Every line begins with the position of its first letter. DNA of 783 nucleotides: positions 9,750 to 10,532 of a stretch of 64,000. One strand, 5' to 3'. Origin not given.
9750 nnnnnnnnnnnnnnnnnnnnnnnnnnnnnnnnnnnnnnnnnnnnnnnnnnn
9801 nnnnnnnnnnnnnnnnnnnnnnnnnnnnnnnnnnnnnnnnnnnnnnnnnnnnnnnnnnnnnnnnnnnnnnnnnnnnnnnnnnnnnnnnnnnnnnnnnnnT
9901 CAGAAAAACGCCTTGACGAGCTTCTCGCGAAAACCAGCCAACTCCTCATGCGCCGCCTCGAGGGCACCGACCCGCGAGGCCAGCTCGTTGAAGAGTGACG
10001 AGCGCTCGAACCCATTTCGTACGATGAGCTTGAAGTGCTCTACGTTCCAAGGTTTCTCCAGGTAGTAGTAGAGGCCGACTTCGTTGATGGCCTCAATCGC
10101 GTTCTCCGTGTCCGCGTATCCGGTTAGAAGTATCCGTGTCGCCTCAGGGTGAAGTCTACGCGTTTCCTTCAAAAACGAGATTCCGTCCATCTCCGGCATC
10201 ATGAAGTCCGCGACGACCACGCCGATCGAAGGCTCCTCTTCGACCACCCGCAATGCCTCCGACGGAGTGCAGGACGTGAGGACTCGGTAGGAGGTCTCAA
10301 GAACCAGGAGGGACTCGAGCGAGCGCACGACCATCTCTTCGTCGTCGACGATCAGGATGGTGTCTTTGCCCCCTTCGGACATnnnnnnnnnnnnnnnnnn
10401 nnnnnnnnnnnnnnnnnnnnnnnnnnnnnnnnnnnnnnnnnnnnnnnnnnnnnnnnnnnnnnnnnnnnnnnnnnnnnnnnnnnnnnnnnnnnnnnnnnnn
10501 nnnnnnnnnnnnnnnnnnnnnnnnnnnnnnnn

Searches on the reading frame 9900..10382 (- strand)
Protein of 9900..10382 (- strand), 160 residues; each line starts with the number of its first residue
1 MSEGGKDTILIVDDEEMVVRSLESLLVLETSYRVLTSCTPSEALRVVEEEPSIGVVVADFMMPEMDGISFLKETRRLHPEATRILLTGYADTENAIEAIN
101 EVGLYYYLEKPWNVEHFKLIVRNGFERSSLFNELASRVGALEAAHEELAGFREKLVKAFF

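Call 44: search_protein_families(library=pfam, proteins=[window:9900-10382:-], max_evalue=0.0001)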
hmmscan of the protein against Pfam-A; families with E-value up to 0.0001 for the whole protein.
window:9900-10382:- (160 aa): 1 family
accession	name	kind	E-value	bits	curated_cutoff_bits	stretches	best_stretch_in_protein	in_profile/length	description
PF00072.30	Response_reg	-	4.9e-21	75.4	30.2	1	9-119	1-108/111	Response regulator receiver domain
